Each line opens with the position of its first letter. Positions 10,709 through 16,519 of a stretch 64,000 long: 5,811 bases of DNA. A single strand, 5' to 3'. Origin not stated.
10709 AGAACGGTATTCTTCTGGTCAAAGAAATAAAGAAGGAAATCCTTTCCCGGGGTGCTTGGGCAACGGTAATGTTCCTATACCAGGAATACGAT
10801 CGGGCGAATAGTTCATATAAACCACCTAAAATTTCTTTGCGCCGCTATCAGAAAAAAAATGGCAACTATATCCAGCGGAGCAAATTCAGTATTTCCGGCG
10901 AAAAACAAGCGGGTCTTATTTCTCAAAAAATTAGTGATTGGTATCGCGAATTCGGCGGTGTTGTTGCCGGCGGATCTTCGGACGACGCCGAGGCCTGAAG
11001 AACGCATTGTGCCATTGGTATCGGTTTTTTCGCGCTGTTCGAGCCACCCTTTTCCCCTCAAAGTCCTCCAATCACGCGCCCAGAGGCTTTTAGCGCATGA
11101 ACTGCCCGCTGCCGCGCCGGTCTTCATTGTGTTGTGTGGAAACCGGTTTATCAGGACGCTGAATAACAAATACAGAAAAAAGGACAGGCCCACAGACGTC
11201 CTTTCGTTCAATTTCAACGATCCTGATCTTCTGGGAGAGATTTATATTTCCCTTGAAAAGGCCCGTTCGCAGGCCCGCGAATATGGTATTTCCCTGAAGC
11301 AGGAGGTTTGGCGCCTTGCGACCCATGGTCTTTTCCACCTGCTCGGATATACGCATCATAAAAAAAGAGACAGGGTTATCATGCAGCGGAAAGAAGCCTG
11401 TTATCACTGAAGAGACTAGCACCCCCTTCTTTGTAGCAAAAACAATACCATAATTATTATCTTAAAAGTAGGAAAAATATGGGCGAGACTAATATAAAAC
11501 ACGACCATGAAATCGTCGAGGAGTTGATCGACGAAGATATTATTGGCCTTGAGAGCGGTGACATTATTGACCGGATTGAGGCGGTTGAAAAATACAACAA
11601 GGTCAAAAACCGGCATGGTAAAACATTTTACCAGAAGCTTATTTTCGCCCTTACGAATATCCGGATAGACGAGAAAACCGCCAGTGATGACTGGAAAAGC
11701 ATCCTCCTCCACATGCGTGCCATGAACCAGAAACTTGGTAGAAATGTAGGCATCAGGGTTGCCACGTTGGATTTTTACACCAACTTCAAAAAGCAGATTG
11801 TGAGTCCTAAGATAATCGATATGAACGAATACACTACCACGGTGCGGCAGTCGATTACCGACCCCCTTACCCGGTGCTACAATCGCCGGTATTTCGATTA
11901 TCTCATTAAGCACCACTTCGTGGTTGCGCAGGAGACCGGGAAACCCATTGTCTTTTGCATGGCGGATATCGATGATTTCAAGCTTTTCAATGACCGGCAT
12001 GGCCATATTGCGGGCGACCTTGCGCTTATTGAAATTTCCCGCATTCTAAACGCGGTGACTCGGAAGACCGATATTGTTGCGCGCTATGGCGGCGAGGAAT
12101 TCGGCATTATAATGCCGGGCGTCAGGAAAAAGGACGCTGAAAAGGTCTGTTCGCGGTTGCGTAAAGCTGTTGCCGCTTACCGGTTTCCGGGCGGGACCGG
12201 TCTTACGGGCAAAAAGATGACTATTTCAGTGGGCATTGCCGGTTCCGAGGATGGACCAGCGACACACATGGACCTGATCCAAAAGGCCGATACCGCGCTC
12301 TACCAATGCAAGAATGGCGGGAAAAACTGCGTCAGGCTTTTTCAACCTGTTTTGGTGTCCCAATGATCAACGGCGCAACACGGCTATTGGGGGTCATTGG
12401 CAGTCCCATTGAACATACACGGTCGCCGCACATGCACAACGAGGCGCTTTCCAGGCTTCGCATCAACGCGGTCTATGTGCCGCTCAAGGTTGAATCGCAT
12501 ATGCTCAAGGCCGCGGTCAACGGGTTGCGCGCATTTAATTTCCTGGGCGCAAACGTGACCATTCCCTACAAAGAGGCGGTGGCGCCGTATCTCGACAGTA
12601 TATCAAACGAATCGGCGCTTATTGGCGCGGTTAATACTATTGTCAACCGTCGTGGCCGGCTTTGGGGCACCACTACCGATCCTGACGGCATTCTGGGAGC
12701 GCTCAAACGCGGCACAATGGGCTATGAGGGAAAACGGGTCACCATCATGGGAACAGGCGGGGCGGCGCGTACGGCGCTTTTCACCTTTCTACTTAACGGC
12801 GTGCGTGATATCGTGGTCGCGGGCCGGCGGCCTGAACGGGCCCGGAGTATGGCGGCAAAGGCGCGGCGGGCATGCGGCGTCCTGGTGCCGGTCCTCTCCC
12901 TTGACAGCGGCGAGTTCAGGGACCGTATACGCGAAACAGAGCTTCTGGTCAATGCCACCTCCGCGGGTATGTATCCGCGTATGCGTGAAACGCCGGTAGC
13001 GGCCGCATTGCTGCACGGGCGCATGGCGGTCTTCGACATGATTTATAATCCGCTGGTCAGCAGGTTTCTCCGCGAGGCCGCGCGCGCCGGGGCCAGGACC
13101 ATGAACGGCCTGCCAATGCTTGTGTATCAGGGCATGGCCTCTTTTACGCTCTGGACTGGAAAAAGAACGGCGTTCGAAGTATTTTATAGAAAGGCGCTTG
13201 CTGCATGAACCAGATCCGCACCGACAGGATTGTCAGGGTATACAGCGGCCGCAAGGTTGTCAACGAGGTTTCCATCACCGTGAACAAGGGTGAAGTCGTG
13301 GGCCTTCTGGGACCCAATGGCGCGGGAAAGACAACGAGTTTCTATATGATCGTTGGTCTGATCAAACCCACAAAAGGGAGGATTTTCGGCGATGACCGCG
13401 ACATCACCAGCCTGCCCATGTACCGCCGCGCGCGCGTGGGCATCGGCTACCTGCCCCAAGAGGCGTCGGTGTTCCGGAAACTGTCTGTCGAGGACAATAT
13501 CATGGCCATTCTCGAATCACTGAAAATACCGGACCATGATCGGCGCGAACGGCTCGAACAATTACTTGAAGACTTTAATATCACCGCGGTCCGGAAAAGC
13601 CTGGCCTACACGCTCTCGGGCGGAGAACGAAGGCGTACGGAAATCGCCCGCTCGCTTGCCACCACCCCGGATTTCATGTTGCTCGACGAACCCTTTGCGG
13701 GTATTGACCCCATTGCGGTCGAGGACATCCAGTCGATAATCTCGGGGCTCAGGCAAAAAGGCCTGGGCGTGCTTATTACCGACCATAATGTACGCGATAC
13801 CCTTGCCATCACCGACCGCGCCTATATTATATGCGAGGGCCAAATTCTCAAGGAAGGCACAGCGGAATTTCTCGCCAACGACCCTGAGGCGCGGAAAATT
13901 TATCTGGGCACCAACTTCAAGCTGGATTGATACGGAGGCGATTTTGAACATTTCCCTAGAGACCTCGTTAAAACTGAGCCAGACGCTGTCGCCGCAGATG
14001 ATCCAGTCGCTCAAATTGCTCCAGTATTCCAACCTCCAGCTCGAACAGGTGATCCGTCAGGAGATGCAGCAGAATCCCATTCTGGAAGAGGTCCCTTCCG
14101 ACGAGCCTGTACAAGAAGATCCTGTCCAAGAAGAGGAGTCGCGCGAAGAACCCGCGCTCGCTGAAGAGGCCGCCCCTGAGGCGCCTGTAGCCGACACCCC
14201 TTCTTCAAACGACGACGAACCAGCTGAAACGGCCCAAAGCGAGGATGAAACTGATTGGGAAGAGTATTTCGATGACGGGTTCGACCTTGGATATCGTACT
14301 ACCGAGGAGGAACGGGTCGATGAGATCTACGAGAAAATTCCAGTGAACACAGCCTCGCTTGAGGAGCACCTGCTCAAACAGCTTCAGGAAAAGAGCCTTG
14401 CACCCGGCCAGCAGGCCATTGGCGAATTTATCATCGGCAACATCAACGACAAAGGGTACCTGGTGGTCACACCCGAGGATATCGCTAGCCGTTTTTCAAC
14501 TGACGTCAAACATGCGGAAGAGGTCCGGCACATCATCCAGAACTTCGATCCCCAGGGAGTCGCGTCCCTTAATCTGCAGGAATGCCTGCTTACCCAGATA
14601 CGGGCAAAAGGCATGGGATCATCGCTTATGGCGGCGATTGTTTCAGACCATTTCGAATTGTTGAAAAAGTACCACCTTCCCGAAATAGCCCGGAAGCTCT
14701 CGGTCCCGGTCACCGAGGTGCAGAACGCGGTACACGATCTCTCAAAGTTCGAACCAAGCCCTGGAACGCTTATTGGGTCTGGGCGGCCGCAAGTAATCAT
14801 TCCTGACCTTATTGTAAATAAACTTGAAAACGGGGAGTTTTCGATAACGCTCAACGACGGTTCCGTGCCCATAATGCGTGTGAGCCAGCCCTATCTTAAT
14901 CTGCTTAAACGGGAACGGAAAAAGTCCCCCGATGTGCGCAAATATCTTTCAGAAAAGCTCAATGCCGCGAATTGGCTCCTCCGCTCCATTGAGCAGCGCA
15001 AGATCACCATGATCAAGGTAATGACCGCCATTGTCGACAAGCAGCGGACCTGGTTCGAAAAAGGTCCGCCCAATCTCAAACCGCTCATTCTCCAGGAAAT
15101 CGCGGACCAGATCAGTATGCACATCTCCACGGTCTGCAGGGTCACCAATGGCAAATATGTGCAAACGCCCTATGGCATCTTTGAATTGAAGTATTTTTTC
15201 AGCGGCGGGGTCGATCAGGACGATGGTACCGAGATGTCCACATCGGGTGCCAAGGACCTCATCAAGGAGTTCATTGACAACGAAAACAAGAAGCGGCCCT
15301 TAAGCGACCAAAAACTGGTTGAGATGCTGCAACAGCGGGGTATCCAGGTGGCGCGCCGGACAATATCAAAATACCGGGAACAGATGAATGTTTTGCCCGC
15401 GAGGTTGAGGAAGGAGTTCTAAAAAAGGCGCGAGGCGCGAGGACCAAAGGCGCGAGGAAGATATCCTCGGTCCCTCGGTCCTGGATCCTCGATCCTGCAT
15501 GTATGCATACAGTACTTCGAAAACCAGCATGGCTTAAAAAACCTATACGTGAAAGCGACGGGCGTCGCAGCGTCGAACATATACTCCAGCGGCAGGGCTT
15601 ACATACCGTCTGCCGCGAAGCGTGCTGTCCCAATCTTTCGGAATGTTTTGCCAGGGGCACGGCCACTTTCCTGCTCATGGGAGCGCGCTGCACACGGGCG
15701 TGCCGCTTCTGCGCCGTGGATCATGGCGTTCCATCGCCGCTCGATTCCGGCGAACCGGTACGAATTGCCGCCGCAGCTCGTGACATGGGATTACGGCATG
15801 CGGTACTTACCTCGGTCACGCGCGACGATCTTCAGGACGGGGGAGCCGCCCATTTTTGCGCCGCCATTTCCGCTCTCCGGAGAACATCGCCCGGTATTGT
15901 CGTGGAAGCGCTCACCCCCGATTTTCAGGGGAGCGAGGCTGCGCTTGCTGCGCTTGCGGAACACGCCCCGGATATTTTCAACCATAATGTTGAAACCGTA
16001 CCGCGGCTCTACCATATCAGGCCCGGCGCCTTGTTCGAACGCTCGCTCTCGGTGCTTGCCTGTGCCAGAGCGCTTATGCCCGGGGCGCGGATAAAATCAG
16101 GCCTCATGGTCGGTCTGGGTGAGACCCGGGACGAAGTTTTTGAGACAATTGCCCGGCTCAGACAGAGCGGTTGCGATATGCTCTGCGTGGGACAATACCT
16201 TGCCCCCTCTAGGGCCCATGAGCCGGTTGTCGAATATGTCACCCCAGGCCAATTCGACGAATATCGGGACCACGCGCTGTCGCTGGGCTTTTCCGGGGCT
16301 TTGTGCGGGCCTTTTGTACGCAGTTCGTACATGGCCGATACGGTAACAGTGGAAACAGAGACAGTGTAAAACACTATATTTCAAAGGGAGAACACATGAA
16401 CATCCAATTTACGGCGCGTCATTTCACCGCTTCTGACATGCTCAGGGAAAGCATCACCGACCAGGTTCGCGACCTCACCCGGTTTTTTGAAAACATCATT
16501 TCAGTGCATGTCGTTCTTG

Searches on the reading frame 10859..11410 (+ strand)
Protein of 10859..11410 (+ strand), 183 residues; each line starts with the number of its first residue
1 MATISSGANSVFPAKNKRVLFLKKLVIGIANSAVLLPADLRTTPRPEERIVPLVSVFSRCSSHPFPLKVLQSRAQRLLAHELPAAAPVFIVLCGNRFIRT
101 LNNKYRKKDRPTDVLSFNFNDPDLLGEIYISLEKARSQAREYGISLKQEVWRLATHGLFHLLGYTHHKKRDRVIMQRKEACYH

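Call 31: search_protein_families(library=pfam, proteins=[window:10859-11410:+], max_evalue=0.001)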
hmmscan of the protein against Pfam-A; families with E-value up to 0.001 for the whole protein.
window:10859-11410:+ (183 aa): 1 family
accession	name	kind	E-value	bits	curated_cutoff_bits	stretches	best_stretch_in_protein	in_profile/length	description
PF02130.23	YbeY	-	1.3e-31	109.6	25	1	74-180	15-123/129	Endoribonuclease YbeY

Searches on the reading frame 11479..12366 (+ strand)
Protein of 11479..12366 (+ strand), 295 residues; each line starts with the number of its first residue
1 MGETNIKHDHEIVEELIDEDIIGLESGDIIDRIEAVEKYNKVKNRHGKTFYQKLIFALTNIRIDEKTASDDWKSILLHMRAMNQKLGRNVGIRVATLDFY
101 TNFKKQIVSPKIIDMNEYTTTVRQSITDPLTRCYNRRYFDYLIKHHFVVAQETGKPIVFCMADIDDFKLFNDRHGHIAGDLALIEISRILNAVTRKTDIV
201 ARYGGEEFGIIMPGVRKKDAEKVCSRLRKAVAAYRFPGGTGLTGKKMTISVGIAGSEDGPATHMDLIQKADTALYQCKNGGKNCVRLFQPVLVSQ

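Call 33: search_protein_families(library=pfam, proteins=[window:11479-12366:+], max_evalue=0.0001)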
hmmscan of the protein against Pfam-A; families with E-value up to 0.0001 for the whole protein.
window:11479-12366:+ (295 aa): 1 family
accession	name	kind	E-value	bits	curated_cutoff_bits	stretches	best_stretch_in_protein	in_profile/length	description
PF00990.26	GGDEF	-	9.5e-42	142.9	23.8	1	126-283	2-160/161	Diguanylate cyclase, GGDEF domain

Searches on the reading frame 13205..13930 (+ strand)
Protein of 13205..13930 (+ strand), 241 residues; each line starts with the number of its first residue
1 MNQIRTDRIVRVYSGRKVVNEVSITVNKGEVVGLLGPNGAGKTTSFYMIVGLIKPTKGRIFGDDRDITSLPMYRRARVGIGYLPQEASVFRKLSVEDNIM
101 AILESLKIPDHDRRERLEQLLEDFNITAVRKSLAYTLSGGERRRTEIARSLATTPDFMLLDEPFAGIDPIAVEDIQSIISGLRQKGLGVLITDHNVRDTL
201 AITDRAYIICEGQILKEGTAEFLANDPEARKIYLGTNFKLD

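Call 33: search_protein_families(library=pfam, proteins=[window:13205-13930:+], max_evalue=0.0001)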
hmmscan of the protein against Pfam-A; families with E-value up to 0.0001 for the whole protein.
window:13205-13930:+ (241 aa): 1 family
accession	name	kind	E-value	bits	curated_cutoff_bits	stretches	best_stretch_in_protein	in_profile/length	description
PF00005.33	ABC_tran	-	1.1e-35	123.7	25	1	20-165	2-137/137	ABC transporter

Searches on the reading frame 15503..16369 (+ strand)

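Call 33: search_protein_families(library=pfam, proteins=[window:15503-16369:+], max_evalue=0.0001)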
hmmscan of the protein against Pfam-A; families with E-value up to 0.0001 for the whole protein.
window:15503-16369:+ (288 aa): 1 family
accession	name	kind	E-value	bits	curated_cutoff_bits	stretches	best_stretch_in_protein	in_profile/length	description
PF04055.27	Radical_SAM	-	6.9e-18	65.8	29.5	1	59-217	3-164/166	Radical SAM superfamily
